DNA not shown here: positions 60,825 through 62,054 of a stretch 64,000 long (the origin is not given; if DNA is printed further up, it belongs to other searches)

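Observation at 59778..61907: Phosphoglycerate kinase fused in-frame to a PfkB-family sugar kinase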

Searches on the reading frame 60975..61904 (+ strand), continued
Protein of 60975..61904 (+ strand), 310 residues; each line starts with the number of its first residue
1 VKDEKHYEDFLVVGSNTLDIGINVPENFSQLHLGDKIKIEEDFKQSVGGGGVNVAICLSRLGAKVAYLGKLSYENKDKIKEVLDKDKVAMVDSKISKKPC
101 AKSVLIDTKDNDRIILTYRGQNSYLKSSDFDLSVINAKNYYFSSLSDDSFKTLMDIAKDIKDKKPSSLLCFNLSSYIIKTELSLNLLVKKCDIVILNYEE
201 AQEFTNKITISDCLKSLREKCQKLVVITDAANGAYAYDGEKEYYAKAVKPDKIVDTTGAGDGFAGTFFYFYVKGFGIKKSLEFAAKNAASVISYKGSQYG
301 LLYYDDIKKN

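Call 39: search_protein_families(library=ncbifam, proteins=[P0130, P0135, P0145, P0140, P0173, P0129, P0127, L031:8954-9877:+, L026:10997-11917:-, L030:10381-11250:+], max_evalue=1e-8)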
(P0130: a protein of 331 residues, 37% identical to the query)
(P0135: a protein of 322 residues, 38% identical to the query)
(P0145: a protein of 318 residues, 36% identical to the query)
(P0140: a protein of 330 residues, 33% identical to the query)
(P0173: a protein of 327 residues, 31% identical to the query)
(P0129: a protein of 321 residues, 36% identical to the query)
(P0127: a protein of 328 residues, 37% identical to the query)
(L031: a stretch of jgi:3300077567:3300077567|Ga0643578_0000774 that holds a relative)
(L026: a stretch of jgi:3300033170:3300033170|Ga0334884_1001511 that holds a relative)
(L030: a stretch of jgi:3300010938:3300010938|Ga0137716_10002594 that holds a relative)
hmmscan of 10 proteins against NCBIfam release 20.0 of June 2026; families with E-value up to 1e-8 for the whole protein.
P0130 (331 aa): 17 families
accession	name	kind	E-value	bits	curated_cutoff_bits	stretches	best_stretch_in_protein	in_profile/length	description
TIGR02152.1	D_ribokin_bact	equivalog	1.2e-31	110.2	299.65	1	47-316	25-297/298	ribokinase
TIGR04382.1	myo_inos_iolC_N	equivalog_domain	7.8e-26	91.1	300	1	50-316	27-306/309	5-dehydro-2-deoxygluconokinase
NF053626.1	RibKinHalex1628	equivalog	9.4e-21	74.6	330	1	57-291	38-264/293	ATP-dependent ribose-1-phosphate kinase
NF007321.0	PRK09813.1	equivalog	3e-20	72.8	247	1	56-305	23-260/261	fructoselysine 6-kinase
NF041134.1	R1P_kin_Thcocales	equivalog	5.1e-20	72.1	500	1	46-321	26-284/291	ADP-dependent ribose-1-phosphate kinase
NF040938.1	KDG_KDGal_kin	equivalog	5.3e-19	68.4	400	1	187-320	172-304/305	bifunctional 2-dehydro-3-deoxygluconokinase/2-dehydro-3-deoxygalactonokinase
NF008353.0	PRK11142.1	equivalog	3.7e-18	66.1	341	1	50-321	32-305/307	ribokinase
TIGR03168.1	1-PFK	subfamily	4.1e-18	65.3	216.4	1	44-296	22-278/305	hexose kinase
NF006957.1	PRK09434.1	equivalog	1.6e-17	64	450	1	57-287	27-268/302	fructokinase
TIGR03828.1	pfkB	equivalog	1.4e-16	60.4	292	1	48-299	26-281/305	1-phosphofructokinase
NF041164.1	NucKinThplmales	equivalog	1.9e-16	60.1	450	1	49-315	30-286/295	nucleoside kinase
NF041332.1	KDG_KDGal_kin_Halo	equivalog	2.5e-14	53.4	440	1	50-317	26-308/320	bifunctional 2-dehydro-3-deoxygluconokinase/2-dehydro-3-deoxygalactonokinase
TIGR02198.1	rfaE_dom_I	equivalog_domain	7.5e-13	48.3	345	0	162-318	163-313/315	D-glycero-beta-D-manno-heptose-7-phosphate kinase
NF041320.1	pfkB_Halo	equivalog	1.7e-10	40.8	400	0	226-314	201-292/302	1-phosphofructokinase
NF047869.1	myo_kin_aldol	exception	2.7e-10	39.2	600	0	188-300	196-312/586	bifunctional 5-dehydro-2-deoxygluconokinase/5-dehydro-2-deoxyphosphogluconate aldolase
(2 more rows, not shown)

P0135 (322 aa): 15 families
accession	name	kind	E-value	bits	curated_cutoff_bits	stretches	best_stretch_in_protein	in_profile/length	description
TIGR02152.1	D_ribokin_bact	equivalog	1.6e-39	136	299.65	1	36-304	21-294/298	ribokinase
TIGR04382.1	myo_inos_iolC_N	equivalog_domain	4.7e-31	108.2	300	1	47-309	31-308/309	5-dehydro-2-deoxygluconokinase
NF053626.1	RibKinHalex1628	equivalog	2.4e-25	89.6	330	1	41-297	29-279/293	ATP-dependent ribose-1-phosphate kinase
NF006957.1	PRK09434.1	equivalog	6.9e-24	84.9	450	1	48-282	25-272/302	fructokinase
NF041134.1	R1P_kin_Thcocales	equivalog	2.5e-22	79.6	500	1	38-307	25-279/291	ADP-dependent ribose-1-phosphate kinase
NF008353.0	PRK11142.1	equivalog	2.6e-22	79.7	341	1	45-312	34-305/307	ribokinase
NF007321.0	PRK09813.1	equivalog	6.4e-20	71.7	247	1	49-296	23-260/261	fructoselysine 6-kinase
NF040938.1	KDG_KDGal_kin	equivalog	7.9e-18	64.6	400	1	160-311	151-304/305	bifunctional 2-dehydro-3-deoxygluconokinase/2-dehydro-3-deoxygalactonokinase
TIGR03168.1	1-PFK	subfamily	6e-17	61.5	216.4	1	37-285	22-276/305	hexose kinase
TIGR03828.1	pfkB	equivalog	4.4e-16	58.8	292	1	37-284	22-275/305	1-phosphofructokinase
NF041164.1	NucKinThplmales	equivalog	2.2e-14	53.4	450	1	40-293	28-274/295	nucleoside kinase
NF041332.1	KDG_KDGal_kin_Halo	equivalog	5.5e-14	52.3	440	1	43-312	26-312/320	bifunctional 2-dehydro-3-deoxygluconokinase/2-dehydro-3-deoxygalactonokinase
NF047869.1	myo_kin_aldol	exception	8.1e-14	50.9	600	0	178-285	191-306/586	bifunctional 5-dehydro-2-deoxygluconokinase/5-dehydro-2-deoxyphosphogluconate aldolase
TIGR02198.1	rfaE_dom_I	equivalog_domain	5.5e-13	48.7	345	0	188-297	187-303/315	D-glycero-beta-D-manno-heptose-7-phosphate kinase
NF052444.1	DhDoxglucKinKdgK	equivalog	2.1e-09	37.2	400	0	184-296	181-295/303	2-dehydro-3-deoxygluconokinase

P0145 (318 aa): 16 families
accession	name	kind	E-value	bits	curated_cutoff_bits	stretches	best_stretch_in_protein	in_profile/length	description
TIGR02152.1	D_ribokin_bact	equivalog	2.9e-30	105.6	299.65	1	38-304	21-293/298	ribokinase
TIGR04382.1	myo_inos_iolC_N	equivalog_domain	4.9e-26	91.7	300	1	46-301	28-299/309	5-dehydro-2-deoxygluconokinase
NF053626.1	RibKinHalex1628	equivalog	4e-23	82.3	330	1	43-298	29-279/293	ATP-dependent ribose-1-phosphate kinase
NF008353.0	PRK11142.1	equivalog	5.3e-19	68.8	341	1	45-306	32-298/307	ribokinase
TIGR03828.1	pfkB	equivalog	5.4e-19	68.3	292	1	44-301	27-291/305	1-phosphofructokinase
TIGR03168.1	1-PFK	subfamily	2.2e-18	66.2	216.4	1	39-298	22-288/305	hexose kinase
NF007321.0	PRK09813.1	equivalog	6e-18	65.2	247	1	51-297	23-260/261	fructoselysine 6-kinase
NF006957.1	PRK09434.1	equivalog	1.8e-17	63.8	450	1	50-273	25-262/302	fructokinase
NF040938.1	KDG_KDGal_kin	equivalog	2.6e-15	56.3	400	1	182-304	174-296/305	bifunctional 2-dehydro-3-deoxygluconokinase/2-dehydro-3-deoxygalactonokinase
NF041332.1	KDG_KDGal_kin_Halo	equivalog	2.9e-15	56.5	440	1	182-288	181-288/320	bifunctional 2-dehydro-3-deoxygluconokinase/2-dehydro-3-deoxygalactonokinase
NF041164.1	NucKinThplmales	equivalog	1.6e-13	50.5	450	1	46-294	32-274/295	nucleoside kinase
NF041134.1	R1P_kin_Thcocales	equivalog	1.5e-12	47.6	500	1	41-310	26-281/291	ADP-dependent ribose-1-phosphate kinase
TIGR02198.1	rfaE_dom_I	equivalog_domain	2.1e-11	43.5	345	0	191-299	191-304/315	D-glycero-beta-D-manno-heptose-7-phosphate kinase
NF052444.1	DhDoxglucKinKdgK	equivalog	5.8e-11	42.3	400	1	52-297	25-295/303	2-dehydro-3-deoxygluconokinase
NF047869.1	myo_kin_aldol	exception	1.7e-10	39.9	600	0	175-296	189-316/586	bifunctional 5-dehydro-2-deoxygluconokinase/5-dehydro-2-deoxyphosphogluconate aldolase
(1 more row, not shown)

P0140 (330 aa): 16 families
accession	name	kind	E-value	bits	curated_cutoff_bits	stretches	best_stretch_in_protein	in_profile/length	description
TIGR02152.1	D_ribokin_bact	equivalog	3.4e-32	112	299.65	1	42-314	23-295/298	ribokinase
TIGR04382.1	myo_inos_iolC_N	equivalog_domain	1.1e-30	107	300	1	47-317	27-307/309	5-dehydro-2-deoxygluconokinase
NF053626.1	RibKinHalex1628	equivalog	4.4e-23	82.2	330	1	53-306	37-279/293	ATP-dependent ribose-1-phosphate kinase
NF041134.1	R1P_kin_Thcocales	equivalog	2.9e-22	79.4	500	1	48-326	31-289/291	ADP-dependent ribose-1-phosphate kinase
NF008353.0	PRK11142.1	equivalog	6.5e-22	78.4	341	1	45-316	30-300/307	ribokinase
NF006957.1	PRK09434.1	equivalog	1.7e-21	77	450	1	53-294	26-275/302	fructokinase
NF052444.1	DhDoxglucKinKdgK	equivalog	1.2e-19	70.9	400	1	158-305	143-295/303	2-dehydro-3-deoxygluconokinase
NF040938.1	KDG_KDGal_kin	equivalog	1.5e-19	70.3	400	1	189-317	173-301/305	bifunctional 2-dehydro-3-deoxygluconokinase/2-dehydro-3-deoxygalactonokinase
NF007321.0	PRK09813.1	equivalog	3.1e-18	66.2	247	1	52-305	22-260/261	fructoselysine 6-kinase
TIGR03168.1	1-PFK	subfamily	3.1e-17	62.5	216.4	1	161-304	145-286/305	hexose kinase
TIGR03828.1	pfkB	equivalog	3e-16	59.3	292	1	48-304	29-286/305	1-phosphofructokinase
NF047869.1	myo_kin_aldol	exception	4e-14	51.9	600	0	192-297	199-309/586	bifunctional 5-dehydro-2-deoxygluconokinase/5-dehydro-2-deoxyphosphogluconate aldolase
NF041164.1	NucKinThplmales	equivalog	4.3e-13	49.1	450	1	54-302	38-274/295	nucleoside kinase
TIGR02198.1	rfaE_dom_I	equivalog_domain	1.5e-12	47.3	345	0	196-306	188-303/315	D-glycero-beta-D-manno-heptose-7-phosphate kinase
NF041332.1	KDG_KDGal_kin_Halo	equivalog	1.7e-11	44.2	440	1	46-296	25-288/320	bifunctional 2-dehydro-3-deoxygluconokinase/2-dehydro-3-deoxygalactonokinase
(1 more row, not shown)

P0173 (327 aa): 14 families
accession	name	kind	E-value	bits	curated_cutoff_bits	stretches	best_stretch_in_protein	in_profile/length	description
TIGR02152.1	D_ribokin_bact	equivalog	1.2e-28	100.4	299.65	1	41-311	22-296/298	ribokinase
TIGR04382.1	myo_inos_iolC_N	equivalog_domain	2.9e-26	92.5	300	2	169-309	171-303/309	5-dehydro-2-deoxygluconokinase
NF053626.1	RibKinHalex1628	equivalog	3.4e-21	76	330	1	46-297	30-272/293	ATP-dependent ribose-1-phosphate kinase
NF008353.0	PRK11142.1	equivalog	1.2e-19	71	341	1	41-311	26-299/307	ribokinase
TIGR03168.1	1-PFK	subfamily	3.1e-17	62.4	216.4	1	184-302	170-288/305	hexose kinase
TIGR03828.1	pfkB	equivalog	1e-16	60.9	292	1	182-302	168-288/305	1-phosphofructokinase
NF040938.1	KDG_KDGal_kin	equivalog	6.5e-16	58.3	400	1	173-311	166-299/305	bifunctional 2-dehydro-3-deoxygluconokinase/2-dehydro-3-deoxygalactonokinase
NF041134.1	R1P_kin_Thcocales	equivalog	2.8e-15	56.5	500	1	42-317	25-284/291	ADP-dependent ribose-1-phosphate kinase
NF006957.1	PRK09434.1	equivalog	2.9e-15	56.6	450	0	53-96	26-69/302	fructokinase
TIGR02198.1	rfaE_dom_I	equivalog_domain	3.6e-15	55.9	345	1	189-302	190-303/315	D-glycero-beta-D-manno-heptose-7-phosphate kinase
NF007321.0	PRK09813.1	equivalog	4.4e-13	49.3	247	1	54-300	24-259/261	fructoselysine 6-kinase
NF041332.1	KDG_KDGal_kin_Halo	equivalog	1.2e-11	44.7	440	0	175-292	175-288/320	bifunctional 2-dehydro-3-deoxygluconokinase/2-dehydro-3-deoxygalactonokinase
NF047869.1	myo_kin_aldol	exception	4.7e-11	41.8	600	0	48-98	33-83/586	bifunctional 5-dehydro-2-deoxygluconokinase/5-dehydro-2-deoxyphosphogluconate aldolase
NF041164.1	NucKinThplmales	equivalog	2.2e-09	36.9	450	1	43-310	27-285/295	nucleoside kinase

P0129 (321 aa): 19 families
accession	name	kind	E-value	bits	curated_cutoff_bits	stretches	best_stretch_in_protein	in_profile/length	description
TIGR02152.1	D_ribokin_bact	equivalog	9.5e-35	120.4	299.65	1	4-299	1-291/298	ribokinase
TIGR04382.1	myo_inos_iolC_N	equivalog_domain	2.1e-33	115.9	300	1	38-299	26-300/309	5-dehydro-2-deoxygluconokinase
NF053626.1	RibKinHalex1628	equivalog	1.6e-25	90.2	330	1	42-293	34-275/293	ATP-dependent ribose-1-phosphate kinase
NF041134.1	R1P_kin_Thcocales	equivalog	4e-25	88.8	500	1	34-307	25-281/291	ADP-dependent ribose-1-phosphate kinase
NF007321.0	PRK09813.1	equivalog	1.6e-24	86.8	247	1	46-294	24-260/261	fructoselysine 6-kinase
NF008353.0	PRK11142.1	equivalog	3.4e-23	82.6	341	1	33-298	26-293/307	ribokinase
TIGR03168.1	1-PFK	subfamily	3.5e-23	82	216.4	1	30-294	19-287/305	hexose kinase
TIGR03828.1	pfkB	equivalog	4.4e-21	75.2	292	1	38-294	27-287/305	1-phosphofructokinase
NF006957.1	PRK09434.1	equivalog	1.3e-20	74.1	450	1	46-281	27-273/302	fructokinase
NF040938.1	KDG_KDGal_kin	equivalog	5.6e-20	71.6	400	1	44-304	28-299/305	bifunctional 2-dehydro-3-deoxygluconokinase/2-dehydro-3-deoxygalactonokinase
NF041332.1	KDG_KDGal_kin_Halo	equivalog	9.7e-18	64.7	440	1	39-285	26-288/320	bifunctional 2-dehydro-3-deoxygluconokinase/2-dehydro-3-deoxygalactonokinase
NF052444.1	DhDoxglucKinKdgK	equivalog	7.4e-17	61.7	400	1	41-295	20-296/303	2-dehydro-3-deoxygluconokinase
NF047869.1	myo_kin_aldol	exception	4.5e-16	58.3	600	0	31-121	23-114/586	bifunctional 5-dehydro-2-deoxygluconokinase/5-dehydro-2-deoxyphosphogluconate aldolase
NF041633.1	trifunc_aldol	exception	1.2e-14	53.7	700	0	40-105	267-332/580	KHG/KDPG aldolase/sugar kinase fusion protein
NF007068.0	PRK09513.1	equivalog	4.6e-12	45.7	432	1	38-285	31-282/312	1-phosphofructokinase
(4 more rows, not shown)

P0127 (328 aa): 22 families
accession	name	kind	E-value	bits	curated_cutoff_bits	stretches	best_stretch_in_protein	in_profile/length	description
TIGR02152.1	D_ribokin_bact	equivalog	1.8e-38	132.6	299.65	1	42-309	22-293/298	ribokinase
TIGR04382.1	myo_inos_iolC_N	equivalog_domain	5.5e-35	121.1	300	1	48-312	27-305/309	5-dehydro-2-deoxygluconokinase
NF008353.0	PRK11142.1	equivalog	8.1e-27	94.5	341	1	42-307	26-294/307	ribokinase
NF053626.1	RibKinHalex1628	equivalog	1.1e-25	90.8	330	1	47-302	30-278/293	ATP-dependent ribose-1-phosphate kinase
TIGR03168.1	1-PFK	subfamily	1.9e-25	89.4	216.4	1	44-303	24-288/305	hexose kinase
NF007321.0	PRK09813.1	equivalog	2.3e-25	89.6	247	1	54-302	23-260/261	fructoselysine 6-kinase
NF040938.1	KDG_KDGal_kin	equivalog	7.2e-25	87.7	400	1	182-312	168-299/305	bifunctional 2-dehydro-3-deoxygluconokinase/2-dehydro-3-deoxygalactonokinase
TIGR03828.1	pfkB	equivalog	2.3e-24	86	292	1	47-304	27-289/305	1-phosphofructokinase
NF006957.1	PRK09434.1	equivalog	1.3e-23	83.9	450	1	53-280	25-264/302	fructokinase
NF041134.1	R1P_kin_Thcocales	equivalog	2.5e-22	79.6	500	1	44-323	26-289/291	ADP-dependent ribose-1-phosphate kinase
NF041332.1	KDG_KDGal_kin_Halo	equivalog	1.1e-18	67.8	440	1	48-293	26-288/320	bifunctional 2-dehydro-3-deoxygluconokinase/2-dehydro-3-deoxygalactonokinase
NF052444.1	DhDoxglucKinKdgK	equivalog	2.1e-18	66.8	400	1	50-302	20-295/303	2-dehydro-3-deoxygluconokinase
NF047869.1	myo_kin_aldol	exception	1e-16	60.5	600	0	187-299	196-314/586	bifunctional 5-dehydro-2-deoxygluconokinase/5-dehydro-2-deoxyphosphogluconate aldolase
TIGR02198.1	rfaE_dom_I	equivalog_domain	8.4e-15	54.7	345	1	196-313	190-311/315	D-glycero-beta-D-manno-heptose-7-phosphate kinase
NF041320.1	pfkB_Halo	equivalog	3.7e-13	49.6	400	1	215-307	195-287/302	1-phosphofructokinase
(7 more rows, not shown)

L031:8954-9877:+ (308 aa): 4 families
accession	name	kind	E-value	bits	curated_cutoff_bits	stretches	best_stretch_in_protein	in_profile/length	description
NF009498.0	PRK12858.1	subfamily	6.1e-78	262.1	184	1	8-301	19-316/342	tagatose 1,6-diphosphate aldolase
NF009065.0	PRK12399.1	subfamily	1e-50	172.6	458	1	4-301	12-315/326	tagatose 1,6-diphosphate aldolase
NF003180.0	PRK04161.1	subfamily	6e-45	153.8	519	1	3-301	12-316/330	tagatose 1,6-diphosphate aldolase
TIGR01232.1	lacD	equivalog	2.3e-37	128.9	432.2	1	8-301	17-314/325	tagatose-bisphosphate aldolase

L026:10997-11917:- (306 aa): 20 families
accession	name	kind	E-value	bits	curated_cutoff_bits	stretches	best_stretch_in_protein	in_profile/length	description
NF009497.0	PRK12857.1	equivalog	6.4e-109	363.6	423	2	1-226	2-225/284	class II fructose-1,6-bisphosphate aldolase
TIGR01859.1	fruc_bis_ald_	equivalog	2.7e-105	352.1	343.05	1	2-306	1-282/282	class II fructose-1,6-bisphosphate aldolase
NF009374.0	PRK12737.1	subfamily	1.4e-101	339.2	383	2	1-226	2-225/284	tagatose-bisphosphate aldolase subunit GatY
NF006626.0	PRK09195.1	subfamily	1.1e-98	329.9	384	2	1-226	2-225/284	tagatose-bisphosphate aldolase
TIGR01858.1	tag_bisphos_ald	equivalog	2.6e-93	312.2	443.55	2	2-226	1-223/282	tagatose bisphosphate family class II aldolase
TIGR00167.1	cbbA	subfamily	7.6e-93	311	215.6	1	1-306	2-290/290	ketose-bisphosphate aldolase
NF005481.0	PRK07084.1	equivalog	3.9e-90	302.3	511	1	2-306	12-324/324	class II fructose-bisphosphate aldolase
NF004493.0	PRK05835.1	equivalog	1.8e-87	293.4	558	1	1-305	1-306/307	class II fructose-bisphosphate aldolase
NF006042.0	PRK08185.1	subfamily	2.4e-80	269.9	405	2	1-226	1-225/287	hypothetical protein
NF009375.0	PRK12738.1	equivalog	2e-78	263.5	542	2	2-226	3-225/286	tagatose-bisphosphate aldolase subunit KbaY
NF005943.0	PRK07998.1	equivalog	8.7e-74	248.5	364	1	2-224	3-220/283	class II aldolase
NF006376.0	PRK08610.1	equivalog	2.6e-71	240.7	527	2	2-227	3-227/286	class II fructose-bisphosphate aldolase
NF005823.0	PRK07709.1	equivalog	8e-71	239.1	545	2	2-226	3-226/285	class II fructose-bisphosphate aldolase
NF005288.0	PRK06806.1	equivalog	2.2e-69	233.8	396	1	2-226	3-223/281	class II fructose-bisphosphate aldolase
NF005284.0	PRK06801.1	equivalog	5e-67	226.3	406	1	2-226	3-226/286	ketose 1,6-bisphosphate aldolase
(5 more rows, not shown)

L030:10381-11250:+ (290 aa): 2 families
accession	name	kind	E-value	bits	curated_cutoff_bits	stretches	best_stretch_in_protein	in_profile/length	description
NF047869.1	myo_kin_aldol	exception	2.5e-20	72.4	600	1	2-230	361-579/586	bifunctional 5-dehydro-2-deoxygluconokinase/5-dehydro-2-deoxyphosphogluconate aldolase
NF009498.0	PRK12858.1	subfamily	4.9e-09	35.5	184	0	8-261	27-292/342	tagatose 1,6-diphosphate aldolase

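Call 41: find_related_loci(query=A2, collection=metagenome_contigs, flank=6000)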
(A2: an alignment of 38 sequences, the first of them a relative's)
Query A2 (331 aa) in metagenome_contigs; peptide patterns used: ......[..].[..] (x = any residue, [..] = any of these).
600 stretches matched a pattern (row limit reached: there are more); 460 encode a relative of the query (tblastn E <= 1e-3); the best 80 are kept; 80 distinct loci.
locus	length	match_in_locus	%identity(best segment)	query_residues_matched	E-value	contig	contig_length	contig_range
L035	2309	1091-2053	54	1-326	2e-108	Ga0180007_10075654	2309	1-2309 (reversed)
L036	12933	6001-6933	53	1-316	4e-100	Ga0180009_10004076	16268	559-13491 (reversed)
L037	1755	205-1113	48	1-315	4e-93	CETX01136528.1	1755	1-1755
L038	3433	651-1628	50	2-330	1e-88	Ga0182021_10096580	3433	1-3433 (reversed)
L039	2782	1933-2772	51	1-285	2e-87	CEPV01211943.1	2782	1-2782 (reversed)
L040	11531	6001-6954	50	1-327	5e-85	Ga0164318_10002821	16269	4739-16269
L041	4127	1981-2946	48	1-327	6e-85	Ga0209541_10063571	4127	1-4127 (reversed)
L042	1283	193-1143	49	1-324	2e-89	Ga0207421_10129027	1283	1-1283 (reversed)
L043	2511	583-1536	44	1-325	4e-85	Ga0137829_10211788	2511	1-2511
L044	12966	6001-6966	45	1-326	2e-81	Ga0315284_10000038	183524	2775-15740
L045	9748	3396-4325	47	1-314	1e-79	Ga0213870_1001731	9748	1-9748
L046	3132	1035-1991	47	1-323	1e-78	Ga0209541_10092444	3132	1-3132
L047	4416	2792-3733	44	1-314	9e-78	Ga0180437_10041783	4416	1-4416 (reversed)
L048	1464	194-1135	42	1-314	1e-82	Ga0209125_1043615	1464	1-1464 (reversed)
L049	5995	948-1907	42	2-326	1e-77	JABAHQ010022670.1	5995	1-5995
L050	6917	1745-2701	44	1-329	4e-76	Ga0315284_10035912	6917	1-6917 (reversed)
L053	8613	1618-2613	44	2-324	1e-72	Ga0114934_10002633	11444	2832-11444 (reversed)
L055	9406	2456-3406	39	1-327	6e-70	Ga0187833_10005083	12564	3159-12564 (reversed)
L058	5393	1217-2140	42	1-319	4e-61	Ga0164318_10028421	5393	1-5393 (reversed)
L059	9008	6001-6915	38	1-314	2e-57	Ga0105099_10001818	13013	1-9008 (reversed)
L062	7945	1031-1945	35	3-321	2e-53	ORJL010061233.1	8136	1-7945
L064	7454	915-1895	36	1-325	2e-52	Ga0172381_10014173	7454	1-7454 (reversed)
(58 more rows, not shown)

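Call 60: search_solved_structures(query=A2, max_evalue=1e-8, show_alignments=0)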
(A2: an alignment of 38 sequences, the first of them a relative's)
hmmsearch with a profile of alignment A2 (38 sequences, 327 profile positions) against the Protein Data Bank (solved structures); distinct sequences matched with E-value up to 1e-8: 102 (the best 60 are shown).
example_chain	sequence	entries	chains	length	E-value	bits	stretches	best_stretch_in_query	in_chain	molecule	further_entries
3h49_A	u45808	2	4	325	2.3e-36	128.7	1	4-316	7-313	Ribokinase | Uncharacterized sugar kinase ydjH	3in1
4e3a_A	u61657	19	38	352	2.6e-33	118.6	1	2-302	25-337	sugar kinase protein | Probable sugar kinase protein | sugar kinase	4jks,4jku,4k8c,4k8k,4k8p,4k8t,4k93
2qcv_A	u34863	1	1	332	5.8e-31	110.9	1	51-319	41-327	Putative 5-dehydro-2-deoxygluconokinase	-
3ubo_A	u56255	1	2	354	2.7e-30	108.7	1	2-302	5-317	adenosine kinase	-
3hj6_A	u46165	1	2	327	1.2e-29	106.6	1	48-313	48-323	Fructokinase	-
3ry7_A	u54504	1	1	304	1.8e-29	106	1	39-305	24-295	Ribokinase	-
2c49_A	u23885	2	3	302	1.8e-28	102.7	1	44-319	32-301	SUGAR KINASE MJ0406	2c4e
6wjz_A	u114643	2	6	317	3.4e-28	101.8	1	40-302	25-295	Ribokinase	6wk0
5zwy_A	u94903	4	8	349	3.5e-28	101.7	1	40-296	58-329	Ribokinase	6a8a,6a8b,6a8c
5byc_A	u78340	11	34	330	3.9e-28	101.6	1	40-302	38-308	Ribokinase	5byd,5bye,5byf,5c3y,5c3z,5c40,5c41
2fv7_A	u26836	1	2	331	4.4e-28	101.4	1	40-302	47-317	Ribokinase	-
1gqt_A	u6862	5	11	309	2e-27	99.3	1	41-313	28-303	RIBOKINASE | PROTEIN (RIBOKINASE)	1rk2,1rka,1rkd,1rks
6znx_A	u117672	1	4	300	4.7e-27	98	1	41-305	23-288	Ribokinase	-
8cqx_A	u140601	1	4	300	8.4e-27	97.2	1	41-305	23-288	Ribokinase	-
4x8f_A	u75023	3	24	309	3.6e-25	91.9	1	41-316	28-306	Ribokinase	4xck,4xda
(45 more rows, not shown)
